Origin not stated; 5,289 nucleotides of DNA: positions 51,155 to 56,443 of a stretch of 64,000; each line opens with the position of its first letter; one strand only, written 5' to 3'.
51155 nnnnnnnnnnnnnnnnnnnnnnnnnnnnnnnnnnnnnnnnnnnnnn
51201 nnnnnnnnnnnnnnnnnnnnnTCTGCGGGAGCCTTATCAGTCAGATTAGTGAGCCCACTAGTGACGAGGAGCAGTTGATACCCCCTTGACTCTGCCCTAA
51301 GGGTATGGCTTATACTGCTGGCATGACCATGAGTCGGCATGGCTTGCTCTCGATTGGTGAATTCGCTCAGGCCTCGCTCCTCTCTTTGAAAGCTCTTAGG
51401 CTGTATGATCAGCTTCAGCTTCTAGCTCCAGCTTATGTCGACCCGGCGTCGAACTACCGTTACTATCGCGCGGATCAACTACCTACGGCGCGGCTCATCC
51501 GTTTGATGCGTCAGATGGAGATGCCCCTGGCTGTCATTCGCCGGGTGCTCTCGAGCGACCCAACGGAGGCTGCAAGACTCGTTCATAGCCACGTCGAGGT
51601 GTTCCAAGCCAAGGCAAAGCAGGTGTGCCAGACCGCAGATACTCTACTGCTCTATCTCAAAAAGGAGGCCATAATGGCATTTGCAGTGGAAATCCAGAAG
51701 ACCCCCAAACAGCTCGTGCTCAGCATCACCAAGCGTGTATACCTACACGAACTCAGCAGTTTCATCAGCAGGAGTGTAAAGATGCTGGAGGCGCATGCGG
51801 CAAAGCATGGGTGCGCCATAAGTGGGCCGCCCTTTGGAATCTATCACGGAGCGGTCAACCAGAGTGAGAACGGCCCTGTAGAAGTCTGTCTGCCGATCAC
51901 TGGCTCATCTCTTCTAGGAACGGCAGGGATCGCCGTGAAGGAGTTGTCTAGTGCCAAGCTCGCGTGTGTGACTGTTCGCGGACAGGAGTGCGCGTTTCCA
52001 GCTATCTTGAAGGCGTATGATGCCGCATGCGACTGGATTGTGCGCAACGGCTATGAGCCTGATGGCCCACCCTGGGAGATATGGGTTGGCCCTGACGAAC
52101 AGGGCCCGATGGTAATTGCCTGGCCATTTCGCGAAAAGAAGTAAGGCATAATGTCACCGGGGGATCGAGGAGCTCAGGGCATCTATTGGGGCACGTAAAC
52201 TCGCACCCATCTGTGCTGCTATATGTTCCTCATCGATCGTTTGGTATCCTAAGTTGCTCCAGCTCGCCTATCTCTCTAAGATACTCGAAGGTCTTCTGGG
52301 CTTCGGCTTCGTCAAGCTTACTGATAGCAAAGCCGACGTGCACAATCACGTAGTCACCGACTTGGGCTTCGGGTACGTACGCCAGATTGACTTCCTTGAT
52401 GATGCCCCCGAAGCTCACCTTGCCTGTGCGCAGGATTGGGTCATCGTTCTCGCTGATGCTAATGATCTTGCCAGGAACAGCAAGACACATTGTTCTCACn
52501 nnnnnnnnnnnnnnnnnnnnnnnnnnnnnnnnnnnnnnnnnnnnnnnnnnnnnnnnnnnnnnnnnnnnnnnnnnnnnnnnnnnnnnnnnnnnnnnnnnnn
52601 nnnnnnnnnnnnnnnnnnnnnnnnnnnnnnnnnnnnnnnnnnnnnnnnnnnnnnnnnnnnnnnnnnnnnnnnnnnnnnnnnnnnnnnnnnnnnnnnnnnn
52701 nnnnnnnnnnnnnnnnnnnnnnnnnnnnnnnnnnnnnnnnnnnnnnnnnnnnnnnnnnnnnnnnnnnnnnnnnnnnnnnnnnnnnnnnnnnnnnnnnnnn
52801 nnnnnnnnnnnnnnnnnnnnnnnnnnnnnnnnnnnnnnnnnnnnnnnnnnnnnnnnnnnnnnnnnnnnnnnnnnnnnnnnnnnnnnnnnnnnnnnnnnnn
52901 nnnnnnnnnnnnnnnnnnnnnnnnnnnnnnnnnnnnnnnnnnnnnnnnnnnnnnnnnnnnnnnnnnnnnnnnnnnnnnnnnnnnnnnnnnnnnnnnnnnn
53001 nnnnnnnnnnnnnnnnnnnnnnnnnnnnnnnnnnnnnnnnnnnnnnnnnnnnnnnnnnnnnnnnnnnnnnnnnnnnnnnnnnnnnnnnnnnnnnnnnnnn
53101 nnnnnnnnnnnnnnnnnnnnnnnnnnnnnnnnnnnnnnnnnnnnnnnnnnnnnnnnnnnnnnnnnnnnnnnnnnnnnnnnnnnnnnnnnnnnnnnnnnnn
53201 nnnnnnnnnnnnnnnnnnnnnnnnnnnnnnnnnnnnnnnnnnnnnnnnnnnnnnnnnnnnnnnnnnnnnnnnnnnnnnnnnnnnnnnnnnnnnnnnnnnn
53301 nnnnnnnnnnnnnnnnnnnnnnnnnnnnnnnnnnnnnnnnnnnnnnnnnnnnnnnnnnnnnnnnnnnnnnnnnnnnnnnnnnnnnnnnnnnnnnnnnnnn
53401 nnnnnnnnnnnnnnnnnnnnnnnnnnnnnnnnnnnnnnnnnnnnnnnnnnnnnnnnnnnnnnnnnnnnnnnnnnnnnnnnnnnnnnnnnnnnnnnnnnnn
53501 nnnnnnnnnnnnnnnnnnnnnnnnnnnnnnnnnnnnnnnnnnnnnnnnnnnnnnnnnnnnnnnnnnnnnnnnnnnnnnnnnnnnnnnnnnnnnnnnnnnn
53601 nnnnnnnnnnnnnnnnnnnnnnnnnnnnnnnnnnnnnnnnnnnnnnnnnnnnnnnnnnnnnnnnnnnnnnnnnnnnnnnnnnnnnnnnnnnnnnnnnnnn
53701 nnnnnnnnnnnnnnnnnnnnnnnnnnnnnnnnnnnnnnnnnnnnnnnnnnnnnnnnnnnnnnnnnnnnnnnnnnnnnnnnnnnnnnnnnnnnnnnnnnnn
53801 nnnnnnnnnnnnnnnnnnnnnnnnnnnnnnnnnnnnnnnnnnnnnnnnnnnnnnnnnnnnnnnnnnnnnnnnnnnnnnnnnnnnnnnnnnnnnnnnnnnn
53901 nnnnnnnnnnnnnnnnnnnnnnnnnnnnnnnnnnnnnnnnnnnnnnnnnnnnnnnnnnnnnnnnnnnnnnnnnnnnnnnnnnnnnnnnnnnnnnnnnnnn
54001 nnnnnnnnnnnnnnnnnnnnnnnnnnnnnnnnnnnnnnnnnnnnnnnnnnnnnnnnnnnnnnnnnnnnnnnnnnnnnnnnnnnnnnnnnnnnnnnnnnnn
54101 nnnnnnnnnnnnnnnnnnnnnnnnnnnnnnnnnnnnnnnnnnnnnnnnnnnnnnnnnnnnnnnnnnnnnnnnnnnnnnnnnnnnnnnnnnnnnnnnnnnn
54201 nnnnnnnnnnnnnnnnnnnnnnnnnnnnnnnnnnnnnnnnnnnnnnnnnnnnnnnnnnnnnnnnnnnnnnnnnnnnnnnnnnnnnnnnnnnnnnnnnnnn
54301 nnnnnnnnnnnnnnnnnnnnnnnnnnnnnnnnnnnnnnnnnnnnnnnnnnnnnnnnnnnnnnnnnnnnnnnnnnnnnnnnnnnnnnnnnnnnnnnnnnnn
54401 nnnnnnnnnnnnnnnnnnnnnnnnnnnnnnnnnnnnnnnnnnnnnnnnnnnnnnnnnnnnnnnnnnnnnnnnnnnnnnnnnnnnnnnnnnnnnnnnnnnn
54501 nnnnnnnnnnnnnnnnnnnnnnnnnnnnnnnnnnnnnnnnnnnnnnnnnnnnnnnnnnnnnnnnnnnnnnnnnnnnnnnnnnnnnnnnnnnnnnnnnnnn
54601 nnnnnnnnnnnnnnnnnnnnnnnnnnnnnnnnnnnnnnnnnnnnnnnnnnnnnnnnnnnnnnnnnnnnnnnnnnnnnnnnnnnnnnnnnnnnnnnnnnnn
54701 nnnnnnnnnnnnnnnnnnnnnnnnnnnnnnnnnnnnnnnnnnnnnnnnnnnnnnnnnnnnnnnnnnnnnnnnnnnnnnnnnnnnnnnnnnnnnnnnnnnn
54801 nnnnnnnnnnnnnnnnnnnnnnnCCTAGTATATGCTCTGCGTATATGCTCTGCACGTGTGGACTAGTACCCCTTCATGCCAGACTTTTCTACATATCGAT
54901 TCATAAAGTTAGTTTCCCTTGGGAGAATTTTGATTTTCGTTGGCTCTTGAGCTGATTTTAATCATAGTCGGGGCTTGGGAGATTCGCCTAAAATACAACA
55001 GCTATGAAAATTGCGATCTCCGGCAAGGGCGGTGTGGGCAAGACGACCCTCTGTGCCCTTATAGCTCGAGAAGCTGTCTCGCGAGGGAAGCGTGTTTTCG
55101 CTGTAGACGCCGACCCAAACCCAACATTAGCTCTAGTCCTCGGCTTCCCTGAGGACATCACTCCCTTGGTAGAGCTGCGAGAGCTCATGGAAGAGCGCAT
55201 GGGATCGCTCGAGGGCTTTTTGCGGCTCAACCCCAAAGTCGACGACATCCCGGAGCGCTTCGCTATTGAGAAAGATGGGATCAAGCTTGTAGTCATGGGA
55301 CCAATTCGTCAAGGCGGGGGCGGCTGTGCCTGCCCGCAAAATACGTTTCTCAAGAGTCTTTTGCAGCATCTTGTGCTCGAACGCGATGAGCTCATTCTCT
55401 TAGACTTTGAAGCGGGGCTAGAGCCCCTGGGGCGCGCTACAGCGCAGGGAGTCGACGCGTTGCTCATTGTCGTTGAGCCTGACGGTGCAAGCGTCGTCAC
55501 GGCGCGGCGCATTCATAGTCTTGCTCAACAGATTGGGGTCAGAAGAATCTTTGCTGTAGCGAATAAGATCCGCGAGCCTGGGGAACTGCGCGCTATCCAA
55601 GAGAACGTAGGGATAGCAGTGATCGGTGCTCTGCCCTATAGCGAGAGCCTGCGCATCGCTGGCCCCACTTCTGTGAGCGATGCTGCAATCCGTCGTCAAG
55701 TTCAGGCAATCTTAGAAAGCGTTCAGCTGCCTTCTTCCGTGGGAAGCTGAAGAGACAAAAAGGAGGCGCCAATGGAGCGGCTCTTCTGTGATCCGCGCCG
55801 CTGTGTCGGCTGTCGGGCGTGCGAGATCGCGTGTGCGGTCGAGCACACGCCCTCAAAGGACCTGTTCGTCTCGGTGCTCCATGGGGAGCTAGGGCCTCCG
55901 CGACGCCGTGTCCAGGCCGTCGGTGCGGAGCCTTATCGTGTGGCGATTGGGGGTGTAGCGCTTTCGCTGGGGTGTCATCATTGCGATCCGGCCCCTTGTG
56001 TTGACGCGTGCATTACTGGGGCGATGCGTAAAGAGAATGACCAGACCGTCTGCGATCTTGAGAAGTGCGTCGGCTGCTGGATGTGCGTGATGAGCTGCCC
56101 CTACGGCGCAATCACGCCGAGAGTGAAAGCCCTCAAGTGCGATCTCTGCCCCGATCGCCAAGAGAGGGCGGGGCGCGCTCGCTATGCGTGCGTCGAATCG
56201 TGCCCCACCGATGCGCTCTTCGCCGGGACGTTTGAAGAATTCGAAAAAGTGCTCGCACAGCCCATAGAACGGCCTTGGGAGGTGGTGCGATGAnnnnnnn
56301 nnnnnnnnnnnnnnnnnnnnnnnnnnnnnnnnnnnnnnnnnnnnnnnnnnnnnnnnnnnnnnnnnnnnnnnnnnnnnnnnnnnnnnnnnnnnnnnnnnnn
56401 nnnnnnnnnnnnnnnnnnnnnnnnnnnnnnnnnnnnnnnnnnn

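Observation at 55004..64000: Acetyl-CoA synthase / corrinoid protein cluster (cooC, CooF-like, FNOR, acsB, acsC, RACo, acsF, acsD) with no CODH catalytic subunit (acsA/cooS) in its usual place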

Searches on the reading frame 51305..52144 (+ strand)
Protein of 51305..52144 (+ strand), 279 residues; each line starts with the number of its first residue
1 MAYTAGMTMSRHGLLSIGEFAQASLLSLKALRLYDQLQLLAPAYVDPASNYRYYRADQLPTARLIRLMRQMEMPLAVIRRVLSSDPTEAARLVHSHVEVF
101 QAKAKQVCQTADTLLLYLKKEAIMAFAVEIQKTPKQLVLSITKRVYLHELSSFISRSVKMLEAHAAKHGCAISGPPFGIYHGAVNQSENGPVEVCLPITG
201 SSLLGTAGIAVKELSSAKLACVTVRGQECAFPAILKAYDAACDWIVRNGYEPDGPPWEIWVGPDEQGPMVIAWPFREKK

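Call 27: search_protein_families(library=pfam, proteins=[window:51305-52144:+], max_evalue=0.0001)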
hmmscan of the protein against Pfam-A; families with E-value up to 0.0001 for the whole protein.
window:51305-52144:+ (279 aa): 3 families
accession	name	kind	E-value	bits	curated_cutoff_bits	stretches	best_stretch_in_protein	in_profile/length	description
PF13411.12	MerR_1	-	1.1e-09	38.7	21.6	1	16-84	2-68/69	MerR HTH family regulatory protein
PF00376.29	MerR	-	4.8e-06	26.7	28.2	1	16-54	1-38/38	MerR family regulatory protein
PF06445.20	GyrI-like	-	1.2e-05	26.1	26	1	128-256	3-130/155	GyrI-like small molecule binding domain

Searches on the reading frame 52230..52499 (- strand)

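Call 27: search_protein_families(library=pfam, proteins=[window:52230-52499:-], max_evalue=0.0001)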
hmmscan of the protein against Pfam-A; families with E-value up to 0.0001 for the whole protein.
window:52230-52499:- (89 aa): 1 family
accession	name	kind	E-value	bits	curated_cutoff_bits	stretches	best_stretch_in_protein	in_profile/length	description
PF01455.23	HupF_HypC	-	4.9e-28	97.5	28.5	1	4-74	1-65/65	HupF/HypC family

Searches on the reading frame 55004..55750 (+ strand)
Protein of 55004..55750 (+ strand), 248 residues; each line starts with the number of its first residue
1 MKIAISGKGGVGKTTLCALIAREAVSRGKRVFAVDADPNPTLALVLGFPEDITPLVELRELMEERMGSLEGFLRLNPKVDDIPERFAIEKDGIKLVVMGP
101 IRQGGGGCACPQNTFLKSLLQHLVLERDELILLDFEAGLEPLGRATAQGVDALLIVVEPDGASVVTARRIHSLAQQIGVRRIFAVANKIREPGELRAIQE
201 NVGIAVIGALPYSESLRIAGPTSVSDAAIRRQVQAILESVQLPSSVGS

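Call 3: search_protein_families(library=pfam, proteins=[window:55004-55750:+])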
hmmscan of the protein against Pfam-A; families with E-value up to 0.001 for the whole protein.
window:55004-55750:+ (248 aa): 8 families
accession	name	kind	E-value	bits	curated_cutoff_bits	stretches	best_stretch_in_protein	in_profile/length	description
PF01656.29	CbiA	-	2.5e-16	60.2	25.4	1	3-217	2-116/125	CobQ/CobB/MinD/ParA nucleotide binding domain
PF13614.12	AAA_31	-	1e-07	32.5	27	1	5-50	6-52/177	AAA domain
PF00142.24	Fer4_NifH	-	1.2e-07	31.9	25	1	1-40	1-40/271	4Fe-4S iron sulfur cluster binding proteins, NifH/frxC family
PF10609.15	ParA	-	4.4e-07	30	27.1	1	5-37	9-41/246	NUBPL iron-transfer P-loop NTPase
PF02374.21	ArsA_ATPase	-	1.9e-06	27.8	24.3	1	3-43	4-44/305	Anion-transporting ATPase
PF16575.11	CLP1_P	-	2e-05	24.9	26.6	1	7-39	1-33/188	mRNA cleavage and polyadenylation factor CLP1 P-loop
PF06564.18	CBP_BcsQ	-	5.1e-05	23.3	21.3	0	4-49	5-51/234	Cellulose biosynthesis protein BcsQ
PF13500.12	AAA_26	-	0.00045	20.6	27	0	153-216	132-194/198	AAA domain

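Call 4: search_protein_families(library=ncbifam, proteins=[window:55004-55750:+])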
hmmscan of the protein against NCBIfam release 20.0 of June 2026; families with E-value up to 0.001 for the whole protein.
window:55004-55750:+ (248 aa): 22 families
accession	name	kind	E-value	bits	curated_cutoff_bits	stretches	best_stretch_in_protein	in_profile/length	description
TIGR01969.1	minD_arch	subfamily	1.5e-14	53.8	201.75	2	5-48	6-50/251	cell division ATPase MinD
TIGR01968.1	minD_bact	equivalog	7.9e-12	45.1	212.9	1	5-48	7-51/261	septum site-determining protein MinD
TIGR03371.1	cellulose_yhjQ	equivalog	3.8e-11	43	157.85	1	4-51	5-53/246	cellulose biosynthesis protein BcsQ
NF041546.1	ParA_partition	equivalog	5.5e-11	42.4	180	1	5-42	5-42/203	ParA family partition ATPase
TIGR03815.1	CpaE_hom_Actino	equivalog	3.9e-09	36.1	154.45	1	5-232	117-328/340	septum site-determining protein Ssd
TIGR01281.1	DPOR_bchL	equivalog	4.1e-09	36.2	345.15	1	1-219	1-212/268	ferredoxin:protochlorophyllide reductase (ATP-dependent) iron-sulfur ATP-binding protein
NF047398.1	AAA_KGGVGR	domain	3.9e-08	33.8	90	1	5-37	8-40/190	KGGVGR-motif variant AAA ATPase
NF041136.1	MrpORP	equivalog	3.2e-06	26.7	450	1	4-37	10-43/365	iron-sulfur cluster carrier protein MrpORP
TIGR00345.1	GET3_arsA_TRC40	subfamily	4.6e-06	26.4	135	1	5-45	2-42/299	TRC40/GET3/ArsA family transport-energizing ATPase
TIGR04291.1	arsen_driv_ArsA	equivalog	5.1e-06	25.5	650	1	6-42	9-45/565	arsenical pump-driving ATPase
TIGR03453.1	partition_RepA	equivalog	8.9e-06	24.8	348.45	1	7-49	112-154/387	plasmid partitioning protein RepA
NF053621.1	ATPseBagBMYCTU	equivalog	1.2e-05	24.6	521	1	5-50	17-62/371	ATPase BagB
NF050088.1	Get3_fold_NosAFP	equivalog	1.6e-05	24.1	325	1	6-54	8-56/364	Get3/ArsA fold putative tail anchor-mediating ATPase NosAFP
TIGR02016.1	BchX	equivalog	2.3e-05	23.8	331.2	1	3-229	3-221/296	chlorophyllide a reductase iron protein subunit X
NF009701.0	PRK13230.1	subfamily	3.1e-05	23.1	350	1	2-66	3-68/291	nitrogenase reductase-like protein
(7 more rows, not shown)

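Call 56: search_solved_structures(query=window:55004-55750:+, max_evalue=1e-8)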
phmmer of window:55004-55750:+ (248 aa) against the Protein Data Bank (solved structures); distinct sequences matched with E-value up to 1e-8: 2.
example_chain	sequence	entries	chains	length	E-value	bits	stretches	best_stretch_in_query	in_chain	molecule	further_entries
3kje_A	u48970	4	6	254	4.2e-41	144.5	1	1-215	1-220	CO dehydrogenase/acetyl-CoA synthase complex, accessory protein CooC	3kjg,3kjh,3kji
4v03_A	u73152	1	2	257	1.7e-09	41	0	4-192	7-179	SITE-DETERMINING PROTEIN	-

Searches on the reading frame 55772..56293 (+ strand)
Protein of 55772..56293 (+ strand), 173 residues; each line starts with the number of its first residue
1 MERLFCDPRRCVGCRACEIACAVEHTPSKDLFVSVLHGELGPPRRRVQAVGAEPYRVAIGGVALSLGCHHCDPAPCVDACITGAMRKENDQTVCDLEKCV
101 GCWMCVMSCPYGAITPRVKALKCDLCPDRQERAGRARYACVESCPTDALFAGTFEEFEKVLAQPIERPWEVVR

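Call 3: search_protein_families(library=pfam, proteins=[window:55772-56293:+])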
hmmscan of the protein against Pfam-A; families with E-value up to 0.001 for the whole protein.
window:55772-56293:+ (173 aa): 8 families
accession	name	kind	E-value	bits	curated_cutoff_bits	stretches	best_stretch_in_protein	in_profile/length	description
PF13247.11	Fer4_11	-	2.3e-10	41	26.2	1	65-152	7-98/100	4Fe-4S dicluster domain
PF00037.32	Fer4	-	2.9e-10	40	21.1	1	95-115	4-24/24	4Fe-4S binding domain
PF12837.12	Fer4_6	-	1.8e-07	31.2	25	1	95-114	5-24/24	4Fe-4S binding domain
PF12838.12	Fer4_7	-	4e-07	30.8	27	1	68-113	2-52/52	4Fe-4S dicluster domain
PF13484.11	Fer4_16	-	3.3e-05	25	30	0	98-119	1-25/66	4Fe-4S double cluster binding domain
PF13237.11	Fer4_10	-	0.00013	22.2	25.5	0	67-110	8-53/53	4Fe-4S dicluster domain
PF12800.12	Fer4_4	-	0.00015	22.3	24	0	97-112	2-17/17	4Fe-4S binding domain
PF13187.11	Fer4_9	-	0.0004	20.8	27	0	68-114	2-52/52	4Fe-4S dicluster domain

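Call 4: search_protein_families(library=ncbifam, proteins=[window:55772-56293:+])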
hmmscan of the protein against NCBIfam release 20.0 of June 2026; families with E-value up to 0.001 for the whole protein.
window:55772-56293:+ (173 aa): 28 families (the best 25 are shown)
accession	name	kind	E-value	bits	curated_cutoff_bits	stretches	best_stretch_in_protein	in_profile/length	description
TIGR02951.1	DMSO_dmsB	equivalog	5.1e-27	94.9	214.1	1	4-158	4-157/161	DMSO/selenate family reductase complex B subunit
NF009408.0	PRK12769.1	equivalog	7.9e-24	83.7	1003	1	5-150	6-143/659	formate-dependent uric acid utilization protein AegA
NF009451.0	PRK12809.1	equivalog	1.2e-22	79.9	1154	1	8-149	9-134/639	formate-dependent uric acid utilization protein YgfT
NF007658.0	PRK10330.1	equivalog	8.8e-21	74.2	260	1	5-160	6-163/181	electron transport protein HydN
NF011569.0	PRK14993.1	equivalog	3.1e-19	69.4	416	1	5-163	47-197/244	tetrathionate reductase subunit TtrB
TIGR03149.1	cyt_nit_nrfC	equivalog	9.6e-18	64.3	377.6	1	7-163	44-193/225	cytochrome c nitrite reductase Fe-S protein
NF045715.1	sulf_resp_HmcB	equivalog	5.3e-17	61.9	420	1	6-164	41-208/307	sulfate respiration complex iron-sulfur protein HmcB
NF008134.0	PRK10882.1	equivalog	6.1e-16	58.4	263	1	68-157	113-211/329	hydrogenase 2 operon protein HybA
NF038355.1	FDH3_beta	equivalog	1.2e-15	58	240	1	3-116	4-104/180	formate dehydrogenase FDH3 subunit beta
NF041715.1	arsenate_red_ArrB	equivalog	1.3e-15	57.6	450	1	6-115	7-105/233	arsenate respiratory reductase iron-sulfur subunit ArrB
TIGR01582.1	FDH-beta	equivalog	2.4e-15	56.4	334.7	1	67-165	92-193/283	formate dehydrogenase subunit beta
NF045797.1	DsrO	equivalog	4.5e-13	49.2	200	1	64-158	99-206/235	sulfate reduction electron transfer complex DsrMKJOP subunit DsrO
TIGR03478.1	DMSO_red_II_bet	subfamily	7.6e-12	44.8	480.7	1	68-160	131-226/321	DMSO reductase family type II enzyme, iron-sulfur subunit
NF045766.1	PhenlGlyoxDHPadI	equivalog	5e-09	35.4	700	1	6-150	9-134/443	NADH-dependent phenylglyoxylate dehydrogenase subunit beta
NF042979.1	EthbenzDh_ebdB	equivalog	1.5e-07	30.7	740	1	67-156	152-244/354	ethylbenzene dehydrogenase subunit beta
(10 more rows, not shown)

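Call 38: search_solved_structures(query=window:55772-56293:+, max_evalue=0.00001)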
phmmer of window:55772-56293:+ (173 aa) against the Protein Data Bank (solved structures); distinct sequences matched with E-value up to 0.00001: 20.
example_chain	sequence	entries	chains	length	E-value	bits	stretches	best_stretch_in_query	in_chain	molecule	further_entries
7qv7_B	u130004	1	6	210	5.7e-19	72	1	6-115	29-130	Hydrogen dependent carbon dioxide reductase subunit HycB4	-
6cz7_B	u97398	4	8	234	1.3e-17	67.5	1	67-115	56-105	4Fe-4S ferredoxin, iron-sulfur binding domain protein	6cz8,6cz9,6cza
9mqx_E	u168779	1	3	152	1.3e-16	64.3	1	4-149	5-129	Fe-S-cluster-containing hydrogenase subunit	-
7qv7_A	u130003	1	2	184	2e-16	63.7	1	64-119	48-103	Hydrogen dependent carbon dioxide reductase subunit HycB3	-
2vpw_B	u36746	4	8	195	4.8e-14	55.9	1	6-165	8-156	NRFC PROTEIN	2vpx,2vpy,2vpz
1kqf_B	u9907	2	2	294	4e-12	49.6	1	6-163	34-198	FORMATE DEHYDROGENASE, NITRATE-INDUCIBLE, IRON-SULFUR SUBUNIT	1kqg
2ivf_B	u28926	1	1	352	3e-11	46.8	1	65-156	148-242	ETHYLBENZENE DEHYDROGENASE BETA-SUBUNIT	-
4ydd_B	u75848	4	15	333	7e-10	42.3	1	66-158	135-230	DMSO reductase family type II enzyme, iron-sulfur subunit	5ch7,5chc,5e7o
9vap_B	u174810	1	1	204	1.5e-09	41.2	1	3-117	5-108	4Fe-4S dicluster domain-containing protein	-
7z0s_B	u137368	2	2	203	2.8e-09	40.4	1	5-114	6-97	Formate hydrogenlyase subunit 2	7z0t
8c0z_C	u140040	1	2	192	1.2e-08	38.3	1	3-149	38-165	Iron-sulfur cluster-binding protein potential subunit of aldehyde oxidoreductase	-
6x6u_B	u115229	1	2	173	8.9e-08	35.5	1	5-128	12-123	Oxidoreductase, Fe-S subunit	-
6x1o_B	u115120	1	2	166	1.3e-07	35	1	6-128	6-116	Oxidoreductase, Fe-S subunit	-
8rc8_B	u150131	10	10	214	2.3e-07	34.1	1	4-157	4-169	Formate dehydrogenase, beta subunit, putative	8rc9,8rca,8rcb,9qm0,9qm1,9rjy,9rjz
30gj_B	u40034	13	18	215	2.6e-07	33.9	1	4-157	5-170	Formate dehydrogenase, beta subunit, putative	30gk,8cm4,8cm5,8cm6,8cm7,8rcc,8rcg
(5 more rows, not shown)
